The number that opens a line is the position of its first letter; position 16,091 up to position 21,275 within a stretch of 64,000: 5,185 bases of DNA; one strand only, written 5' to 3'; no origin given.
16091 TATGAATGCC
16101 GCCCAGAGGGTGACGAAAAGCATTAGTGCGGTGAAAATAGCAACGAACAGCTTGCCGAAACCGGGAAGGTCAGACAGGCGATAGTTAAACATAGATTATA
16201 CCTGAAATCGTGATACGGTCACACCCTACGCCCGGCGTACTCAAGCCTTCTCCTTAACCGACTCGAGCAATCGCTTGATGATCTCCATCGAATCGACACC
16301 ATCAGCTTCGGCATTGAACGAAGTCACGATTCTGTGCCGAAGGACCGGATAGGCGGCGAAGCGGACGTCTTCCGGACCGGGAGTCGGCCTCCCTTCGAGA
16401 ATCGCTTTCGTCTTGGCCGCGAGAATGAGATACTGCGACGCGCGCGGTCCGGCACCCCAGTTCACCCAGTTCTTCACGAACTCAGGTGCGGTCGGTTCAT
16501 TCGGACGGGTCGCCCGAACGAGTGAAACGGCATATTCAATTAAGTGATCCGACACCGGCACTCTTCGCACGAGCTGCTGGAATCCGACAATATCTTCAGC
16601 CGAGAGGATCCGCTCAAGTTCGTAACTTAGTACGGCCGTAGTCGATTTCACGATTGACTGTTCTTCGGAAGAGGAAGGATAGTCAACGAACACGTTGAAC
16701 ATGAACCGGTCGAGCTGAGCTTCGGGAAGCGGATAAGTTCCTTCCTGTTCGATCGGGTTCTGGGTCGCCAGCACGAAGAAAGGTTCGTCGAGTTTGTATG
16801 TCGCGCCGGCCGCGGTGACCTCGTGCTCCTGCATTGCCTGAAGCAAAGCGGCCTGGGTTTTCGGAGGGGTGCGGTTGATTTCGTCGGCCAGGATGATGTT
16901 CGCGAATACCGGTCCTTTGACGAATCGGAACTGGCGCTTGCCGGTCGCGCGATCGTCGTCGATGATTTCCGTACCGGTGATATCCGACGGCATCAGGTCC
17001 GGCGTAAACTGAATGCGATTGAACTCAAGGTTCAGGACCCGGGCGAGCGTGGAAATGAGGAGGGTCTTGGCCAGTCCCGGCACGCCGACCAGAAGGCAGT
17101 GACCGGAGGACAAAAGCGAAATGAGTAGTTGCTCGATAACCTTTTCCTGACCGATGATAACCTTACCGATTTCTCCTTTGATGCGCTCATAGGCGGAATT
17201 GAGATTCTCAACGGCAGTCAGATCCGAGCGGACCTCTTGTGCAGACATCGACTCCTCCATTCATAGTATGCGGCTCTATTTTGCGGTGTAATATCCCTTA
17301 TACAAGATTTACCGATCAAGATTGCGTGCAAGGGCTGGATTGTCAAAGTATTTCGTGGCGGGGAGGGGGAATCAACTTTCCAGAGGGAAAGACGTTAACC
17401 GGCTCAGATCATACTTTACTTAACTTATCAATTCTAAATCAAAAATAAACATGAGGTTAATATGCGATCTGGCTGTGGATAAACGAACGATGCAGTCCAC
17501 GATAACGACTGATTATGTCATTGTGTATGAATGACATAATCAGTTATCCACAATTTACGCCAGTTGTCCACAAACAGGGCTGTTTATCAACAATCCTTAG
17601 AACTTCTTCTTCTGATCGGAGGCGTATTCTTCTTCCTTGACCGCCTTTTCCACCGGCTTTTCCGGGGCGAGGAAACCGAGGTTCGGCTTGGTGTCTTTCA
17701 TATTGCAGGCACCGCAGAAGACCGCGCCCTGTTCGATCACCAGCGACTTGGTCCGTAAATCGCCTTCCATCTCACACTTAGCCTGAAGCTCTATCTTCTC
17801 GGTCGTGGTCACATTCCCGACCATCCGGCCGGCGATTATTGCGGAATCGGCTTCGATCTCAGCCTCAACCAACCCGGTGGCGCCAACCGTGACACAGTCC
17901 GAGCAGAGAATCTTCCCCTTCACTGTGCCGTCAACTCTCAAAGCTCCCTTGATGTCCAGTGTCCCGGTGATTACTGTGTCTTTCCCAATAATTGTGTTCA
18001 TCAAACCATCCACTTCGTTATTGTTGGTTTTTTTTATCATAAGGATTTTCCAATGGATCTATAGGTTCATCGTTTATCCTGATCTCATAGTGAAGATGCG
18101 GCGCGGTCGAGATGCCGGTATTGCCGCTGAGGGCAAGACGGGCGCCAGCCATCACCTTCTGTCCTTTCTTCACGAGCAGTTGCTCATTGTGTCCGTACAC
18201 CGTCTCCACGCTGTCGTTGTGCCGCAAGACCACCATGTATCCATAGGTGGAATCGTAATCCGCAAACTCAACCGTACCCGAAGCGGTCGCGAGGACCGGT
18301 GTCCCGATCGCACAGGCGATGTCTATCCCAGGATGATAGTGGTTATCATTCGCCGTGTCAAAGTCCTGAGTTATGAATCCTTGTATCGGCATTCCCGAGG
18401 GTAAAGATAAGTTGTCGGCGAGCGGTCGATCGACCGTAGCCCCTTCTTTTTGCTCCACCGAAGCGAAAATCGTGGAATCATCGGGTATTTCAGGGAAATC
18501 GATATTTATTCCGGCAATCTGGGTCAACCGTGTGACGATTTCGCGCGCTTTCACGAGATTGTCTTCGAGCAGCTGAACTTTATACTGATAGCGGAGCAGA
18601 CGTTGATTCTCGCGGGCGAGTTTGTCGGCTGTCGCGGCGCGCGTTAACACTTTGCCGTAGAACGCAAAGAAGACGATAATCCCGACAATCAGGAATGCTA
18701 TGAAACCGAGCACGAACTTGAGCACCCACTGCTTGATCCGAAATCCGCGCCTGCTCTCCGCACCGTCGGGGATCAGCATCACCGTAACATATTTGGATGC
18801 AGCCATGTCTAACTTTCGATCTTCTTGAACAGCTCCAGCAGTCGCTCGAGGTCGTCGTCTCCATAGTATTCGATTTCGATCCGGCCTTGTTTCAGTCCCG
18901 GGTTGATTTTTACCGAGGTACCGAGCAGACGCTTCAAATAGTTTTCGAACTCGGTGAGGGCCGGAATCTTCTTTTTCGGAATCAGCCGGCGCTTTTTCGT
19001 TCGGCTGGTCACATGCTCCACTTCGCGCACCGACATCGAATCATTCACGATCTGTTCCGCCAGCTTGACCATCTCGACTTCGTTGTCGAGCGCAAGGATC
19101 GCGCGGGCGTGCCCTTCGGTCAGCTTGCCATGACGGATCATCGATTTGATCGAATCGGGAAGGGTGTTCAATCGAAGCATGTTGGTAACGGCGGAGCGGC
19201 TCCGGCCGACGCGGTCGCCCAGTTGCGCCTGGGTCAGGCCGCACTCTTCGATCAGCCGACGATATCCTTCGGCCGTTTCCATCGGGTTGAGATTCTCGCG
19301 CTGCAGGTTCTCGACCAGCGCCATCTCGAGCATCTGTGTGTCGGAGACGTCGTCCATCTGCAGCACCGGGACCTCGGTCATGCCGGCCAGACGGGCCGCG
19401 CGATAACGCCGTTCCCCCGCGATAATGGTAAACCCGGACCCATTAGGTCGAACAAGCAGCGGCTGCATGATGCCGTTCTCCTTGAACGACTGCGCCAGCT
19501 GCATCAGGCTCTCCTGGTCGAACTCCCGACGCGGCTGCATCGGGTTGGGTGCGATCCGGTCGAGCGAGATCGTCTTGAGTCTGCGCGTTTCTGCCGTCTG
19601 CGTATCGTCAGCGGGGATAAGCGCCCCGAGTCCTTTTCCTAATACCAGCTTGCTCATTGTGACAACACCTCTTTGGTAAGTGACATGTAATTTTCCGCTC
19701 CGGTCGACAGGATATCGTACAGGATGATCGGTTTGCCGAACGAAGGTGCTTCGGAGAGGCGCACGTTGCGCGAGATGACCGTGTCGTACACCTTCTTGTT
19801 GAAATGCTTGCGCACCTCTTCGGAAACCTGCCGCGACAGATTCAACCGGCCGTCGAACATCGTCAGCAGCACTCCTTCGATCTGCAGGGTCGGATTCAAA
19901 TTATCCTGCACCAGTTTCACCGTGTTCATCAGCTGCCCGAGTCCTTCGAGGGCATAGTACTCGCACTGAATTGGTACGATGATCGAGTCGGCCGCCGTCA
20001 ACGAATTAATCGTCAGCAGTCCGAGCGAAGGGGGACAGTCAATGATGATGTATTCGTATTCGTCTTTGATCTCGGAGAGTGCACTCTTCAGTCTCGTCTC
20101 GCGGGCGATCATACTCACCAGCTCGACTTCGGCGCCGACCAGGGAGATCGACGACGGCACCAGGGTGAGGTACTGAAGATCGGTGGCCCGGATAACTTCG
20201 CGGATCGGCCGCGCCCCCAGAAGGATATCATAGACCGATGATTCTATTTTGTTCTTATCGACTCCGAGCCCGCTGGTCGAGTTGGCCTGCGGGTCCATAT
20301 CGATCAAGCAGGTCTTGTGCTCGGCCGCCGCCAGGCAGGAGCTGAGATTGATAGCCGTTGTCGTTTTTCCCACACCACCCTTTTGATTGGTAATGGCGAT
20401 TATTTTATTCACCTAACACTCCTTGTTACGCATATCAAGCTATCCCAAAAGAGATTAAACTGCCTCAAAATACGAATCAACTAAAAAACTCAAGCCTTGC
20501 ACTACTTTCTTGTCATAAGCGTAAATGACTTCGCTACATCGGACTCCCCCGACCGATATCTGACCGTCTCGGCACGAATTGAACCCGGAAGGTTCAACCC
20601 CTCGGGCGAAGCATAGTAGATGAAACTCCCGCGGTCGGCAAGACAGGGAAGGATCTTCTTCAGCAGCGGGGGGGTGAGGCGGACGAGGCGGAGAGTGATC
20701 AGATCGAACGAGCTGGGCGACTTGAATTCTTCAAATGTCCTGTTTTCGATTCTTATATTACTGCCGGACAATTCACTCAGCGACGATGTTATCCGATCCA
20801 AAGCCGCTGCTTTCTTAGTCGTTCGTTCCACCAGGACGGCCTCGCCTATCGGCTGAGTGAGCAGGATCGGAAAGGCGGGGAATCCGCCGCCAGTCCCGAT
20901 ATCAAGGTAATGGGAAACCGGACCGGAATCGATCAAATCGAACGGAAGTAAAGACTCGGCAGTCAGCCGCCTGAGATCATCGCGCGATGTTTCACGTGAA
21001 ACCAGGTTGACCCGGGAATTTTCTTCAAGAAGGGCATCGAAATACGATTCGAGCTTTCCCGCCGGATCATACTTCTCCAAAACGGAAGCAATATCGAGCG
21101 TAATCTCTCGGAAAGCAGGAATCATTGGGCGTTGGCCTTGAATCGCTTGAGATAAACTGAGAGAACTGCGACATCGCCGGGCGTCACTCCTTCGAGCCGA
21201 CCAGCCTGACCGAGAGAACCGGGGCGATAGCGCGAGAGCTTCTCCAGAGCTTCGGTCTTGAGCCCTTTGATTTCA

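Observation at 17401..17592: Candidate oriC: phased DnaA boxes plus AT-rich tract at the end of the parAB block, with dnaA absent from the neighbourhood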

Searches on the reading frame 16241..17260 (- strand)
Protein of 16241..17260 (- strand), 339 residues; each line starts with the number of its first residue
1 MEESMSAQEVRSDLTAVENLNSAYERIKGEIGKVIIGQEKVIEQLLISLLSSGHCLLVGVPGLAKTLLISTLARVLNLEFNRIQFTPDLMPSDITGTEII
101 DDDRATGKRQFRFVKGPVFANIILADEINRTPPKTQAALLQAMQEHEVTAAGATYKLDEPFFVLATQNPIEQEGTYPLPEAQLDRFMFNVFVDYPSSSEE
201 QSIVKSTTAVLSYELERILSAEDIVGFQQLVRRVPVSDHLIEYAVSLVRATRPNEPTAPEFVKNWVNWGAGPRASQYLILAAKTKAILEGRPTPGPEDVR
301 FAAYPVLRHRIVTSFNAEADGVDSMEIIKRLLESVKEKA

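Call 6: search_protein_families(library=pfam, proteins=[window:16241-17260:-])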
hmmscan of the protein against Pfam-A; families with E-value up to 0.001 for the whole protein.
window:16241-17260:- (339 aa): 8 families
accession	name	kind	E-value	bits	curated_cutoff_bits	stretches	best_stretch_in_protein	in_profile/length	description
PF07726.17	AAA_3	-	2.2e-64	215.6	27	1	54-188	1-131/131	ATPase family associated with various cellular activities (AAA)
PF17863.7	AAA_lid_2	-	3.2e-16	59.3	22.7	1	266-330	9-73/74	AAA lid domain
PF07728.20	AAA_5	-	4.7e-14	53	22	1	54-186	1-139/139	AAA domain (dynein-related subfamily)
PF20030.5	bpMoxR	-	1.2e-09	38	27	1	29-205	8-179/205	MoxR domain in the MoxR-vWA-beta-propeller ternary systems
PF00004.35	AAA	-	1.1e-05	26.3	21.2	1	55-170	1-111/131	ATPase family associated with various cellular activities (AAA)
PF00493.29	MCM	-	2.5e-05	23.9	23.3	1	26-171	31-175/224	MCM P-loop domain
PF00158.32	Sigma54_activat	-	0.00069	19.8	20.2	0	122-169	96-144/168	Sigma-54 interaction domain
PF05496.18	RuvB_N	-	0.00098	19.4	27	0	36-81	10-62/159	Holliday junction DNA helicase RuvB P-loop domain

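Call 12: find_encoding_contigs(protein=window:16241-17260:-, flank=10000, max_places=10)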
Protein window:16241-17260:- (339 aa): 1 contig read that carries it; 1 place shown.
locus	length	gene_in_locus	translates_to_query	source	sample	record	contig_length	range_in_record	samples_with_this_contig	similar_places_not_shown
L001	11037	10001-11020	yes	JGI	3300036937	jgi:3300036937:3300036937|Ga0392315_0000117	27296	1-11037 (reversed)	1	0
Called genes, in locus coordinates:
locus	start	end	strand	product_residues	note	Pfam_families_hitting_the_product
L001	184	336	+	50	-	PF00468:Ribosomal_L34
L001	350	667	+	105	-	PF00825:Ribonuclease_P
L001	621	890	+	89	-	PF01809:YidD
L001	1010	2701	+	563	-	PF14849:YidC_periplas, PF02096:60KD_IMP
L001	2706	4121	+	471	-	PF10396:TrmE_N, PF12631:MnmE_helical, PF02421:FeoB_N, PF01926:MMR_HSR1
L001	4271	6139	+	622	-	PF01134:GIDA, PF07992:Pyr_redox_2 (weak), PF12831:FAD_oxidored (weak), PF21680:GIDA_C_1st, PF13932:SAM_GIDA_C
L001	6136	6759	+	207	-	PF02527:GidB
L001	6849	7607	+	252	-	PF00142:Fer4_NifH (weak), PF01656:CbiA, PF02374:ArsA_ATPase (faint), PF06564:CBP_BcsQ, PF09140:MipZ (faint), PF10609:ParA, PF13614:AAA_31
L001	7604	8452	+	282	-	PF02195:ParB_N, PF17762:HTH_ParB, PF23552:ParB_C (weak)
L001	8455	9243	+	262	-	PF01551:Peptidase_M23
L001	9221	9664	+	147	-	PF04519:Bactofilin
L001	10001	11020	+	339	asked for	PF20030:bpMoxR, PF00004:AAA (weak), PF07726:AAA_3, PF07728:AAA_5, PF17863:AAA_lid_2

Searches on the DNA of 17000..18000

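Call 20: search_rna_families(source=window, start=17000, end=18000, threshold=evalue, max_evalue=10)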
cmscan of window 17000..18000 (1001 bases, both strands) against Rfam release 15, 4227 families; matches with E-value up to 10: 5.
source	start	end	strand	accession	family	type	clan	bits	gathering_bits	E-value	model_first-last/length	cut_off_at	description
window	17508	17546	+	RF04273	MIR827_2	Gene; miRNA;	CL00143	18.1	67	5.4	1-89/89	no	MIR827_2 microRNA precursor family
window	17392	17486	-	RF04278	MIR4372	Gene; miRNA;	CL00145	17.7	100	5.3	1-123/123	no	MIR4372 microRNA precursor family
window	17227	17273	-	RF03051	RAGATH-26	Gene; sRNA;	-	15.2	86.3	7.6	1-76/76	no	RAGATH-26 RNA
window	17477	17549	-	RF01189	sn1502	Gene; snRNA; snoRNA; CD-box;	-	15.1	60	7.4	1-87/87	no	Small nucleolar RNA sn1502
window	17415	17603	+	RF01894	PCA3_2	Gene; lncRNA;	-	9.7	100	2.9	1-409/409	no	Prostate cancer antigen RNA 3 conserved region 2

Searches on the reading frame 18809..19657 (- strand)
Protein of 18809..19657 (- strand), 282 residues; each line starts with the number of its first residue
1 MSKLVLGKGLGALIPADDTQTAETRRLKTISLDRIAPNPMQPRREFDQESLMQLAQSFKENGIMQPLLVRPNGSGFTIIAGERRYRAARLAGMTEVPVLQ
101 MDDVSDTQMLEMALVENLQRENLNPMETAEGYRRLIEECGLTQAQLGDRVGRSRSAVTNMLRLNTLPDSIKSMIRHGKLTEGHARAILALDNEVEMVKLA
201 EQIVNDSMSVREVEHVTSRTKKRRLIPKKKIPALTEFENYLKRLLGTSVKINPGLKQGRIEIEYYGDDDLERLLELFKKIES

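Call 6: search_protein_families(library=pfam, proteins=[window:18809-19657:-])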
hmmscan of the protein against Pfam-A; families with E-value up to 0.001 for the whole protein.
window:18809-19657:- (282 aa): 5 families
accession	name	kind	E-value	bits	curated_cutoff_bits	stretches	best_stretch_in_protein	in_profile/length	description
PF17762.8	HTH_ParB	-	2.9e-36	124.1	22.6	1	121-221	1-101/102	ParB HTH domain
PF02195.25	ParB_N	-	1.3e-30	105.7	26.3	1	26-119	2-95/95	ParB N-terminal domain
PF23552.2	ParB_C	-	3.2e-06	26.9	23.8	1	233-278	4-50/50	ParB dimerisation domain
PF13560.12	HTH_31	-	0.00049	20.8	27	1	133-162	7-36/64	Helix-turn-helix domain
PF23433.1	DUF7119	-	0.00074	19.8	30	0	156-222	63-128/141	Family of unknown function (DUF7119)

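Call 13: find_related_loci(query=window:18809-19657:-, collection=genome_contigs, flank=10000)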
Query window:18809-19657:- (282 aa) in genome_contigs; peptide patterns used: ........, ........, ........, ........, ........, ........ (x = any residue, [..] = any of these).
280 stretches matched a pattern; 208 encode a relative of the query (tblastn E <= 1e-3); the best 80 are kept; 80 distinct loci.
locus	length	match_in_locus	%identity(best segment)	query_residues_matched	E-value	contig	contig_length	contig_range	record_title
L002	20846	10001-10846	94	1-282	2e-180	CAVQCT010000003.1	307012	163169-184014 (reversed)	MAG: uncultured candidate division Zixibacteria bacterium isolate MFD02416.bin.1.319 genome assembly, contig: contig_333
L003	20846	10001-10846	91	1-282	3e-174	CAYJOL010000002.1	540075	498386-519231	MAG TPA_asm: uncultured Ignavibacteriales bacterium isolate ERP124720_co1_93 genome assembly, contig: NODE_16_length_540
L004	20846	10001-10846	73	1-282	2e-140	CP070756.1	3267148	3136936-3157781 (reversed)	MAG: Candidatus Zixiibacteriota bacterium isolate bin295 chromosome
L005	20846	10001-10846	66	1-282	1e-122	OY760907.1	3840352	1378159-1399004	MAG: uncultured candidate division Zixibacteria bacterium isolate 2d357583-1faf-4436-89ad-6f0e4817d39a genome assembly,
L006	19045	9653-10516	63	1-282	4e-121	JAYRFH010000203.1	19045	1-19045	MAG: Candidatus Zixiibacteriota bacterium isolate SH_SHASGE3bin.27 k141_1229304, whole genome shotgun sequence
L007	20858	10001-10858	63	1-280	5e-119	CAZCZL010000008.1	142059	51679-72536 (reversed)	MAG TPA_asm: uncultured Ignavibacteriales bacterium isolate binchicken_co16_343 genome assembly, contig: NODE_168_length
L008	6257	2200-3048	63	1-282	4e-119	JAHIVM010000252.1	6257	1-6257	MAG: Candidatus Zixiibacteriota bacterium isolate MM_PC_MetaG.mb.8 MM_PC_MetaG.mb.8_k141_883645, whole genome shotgun se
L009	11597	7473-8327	63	1-282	2e-118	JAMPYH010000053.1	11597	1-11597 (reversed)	MAG: Candidatus Zixiibacteriota bacterium isolate R2F_R2FSRR_metabat.71 R2F_C3164, whole genome shotgun sequence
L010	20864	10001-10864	63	1-282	3e-118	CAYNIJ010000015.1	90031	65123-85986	MAG TPA_asm: uncultured Ignavibacteriales bacterium isolate SRP302447_co2_58 genome assembly, contig: NODE_804_length_90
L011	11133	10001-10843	65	1-280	3e-117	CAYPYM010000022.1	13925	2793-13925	MAG TPA_asm: uncultured Ignavibacteriales bacterium isolate binchicken_co151_82 genome assembly, contig: NODE_6455_lengt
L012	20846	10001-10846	62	1-282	5e-117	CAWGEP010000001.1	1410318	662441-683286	MAG: uncultured bacterium isolate MFD01872.bin.1.291 genome assembly, contig: contig_144638, whole genome shotgun sequen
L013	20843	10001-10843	63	1-281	6e-113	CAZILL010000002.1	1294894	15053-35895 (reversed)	MAG TPA_asm: uncultured Ignavibacteriales bacterium isolate SRP302447_co3_184 genome assembly, contig: NODE_4_length_129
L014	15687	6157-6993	59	3-281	7e-112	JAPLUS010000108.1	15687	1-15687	MAG: Candidatus Zixiibacteriota bacterium isolate LacPavin_0920_SED4_MAG_45_7 LacPavin_0920_SED4_scaffold_1555026, whole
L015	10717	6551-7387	58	3-281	1e-109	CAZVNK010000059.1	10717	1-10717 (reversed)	MAG TPA_asm: uncultured Ignavibacteriaceae bacterium isolate binchicken_co42_233 genome assembly, contig: NODE_10138_len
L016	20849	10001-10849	60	1-282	3e-108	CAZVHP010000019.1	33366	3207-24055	MAG TPA_asm: uncultured Ignavibacteriales bacterium isolate SRP241341_co1_208 genome assembly, contig: NODE_1549_length_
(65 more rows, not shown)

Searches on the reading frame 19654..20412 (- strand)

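Call 6: search_protein_families(library=pfam, proteins=[window:19654-20412:-])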
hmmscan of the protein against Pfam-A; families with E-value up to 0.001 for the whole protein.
window:19654-20412:- (252 aa): 7 families
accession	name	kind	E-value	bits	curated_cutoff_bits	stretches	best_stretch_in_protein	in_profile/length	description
PF13614.12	AAA_31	-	2.9e-71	239.5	27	1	3-178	2-177/177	AAA domain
PF01656.29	CbiA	-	2.1e-28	99.2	25.4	1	5-229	1-125/125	CobQ/CobB/MinD/ParA nucleotide binding domain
PF09140.17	MipZ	-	7.9e-12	45.5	20.7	1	4-161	2-142/262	ATPase MipZ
PF10609.15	ParA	-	2e-10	41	27.1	1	2-146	3-142/246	NUBPL iron-transfer P-loop NTPase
PF06564.18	CBP_BcsQ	-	6.7e-10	39.3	21.3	1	3-247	2-231/234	Cellulose biosynthesis protein BcsQ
PF00142.24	Fer4_NifH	-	2.7e-06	27.5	25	1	10-67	7-62/271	4Fe-4S iron sulfur cluster binding proteins, NifH/frxC family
PF02374.21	ArsA_ATPase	-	1.7e-05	24.7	24.3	1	10-44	8-42/305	Anion-transporting ATPase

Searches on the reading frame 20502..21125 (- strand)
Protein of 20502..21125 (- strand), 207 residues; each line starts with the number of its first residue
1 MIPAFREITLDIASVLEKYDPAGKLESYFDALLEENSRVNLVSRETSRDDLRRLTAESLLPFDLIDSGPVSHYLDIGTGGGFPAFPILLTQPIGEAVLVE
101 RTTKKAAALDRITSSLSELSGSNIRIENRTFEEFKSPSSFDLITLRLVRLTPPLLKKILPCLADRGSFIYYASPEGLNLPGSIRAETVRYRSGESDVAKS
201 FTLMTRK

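Call 6: search_protein_families(library=pfam, proteins=[window:20502-21125:-])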
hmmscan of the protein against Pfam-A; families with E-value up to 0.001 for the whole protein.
window:20502-21125:- (207 aa): 2 families
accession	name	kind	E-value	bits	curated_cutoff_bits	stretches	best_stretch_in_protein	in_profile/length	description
PF02527.21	GidB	-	7.7e-20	71.4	27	1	24-171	4-147/184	rRNA small subunit methyltransferase G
PF13847.12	Methyltransf_31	-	0.00035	20.7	27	1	72-169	6-108/145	Methyltransferase domain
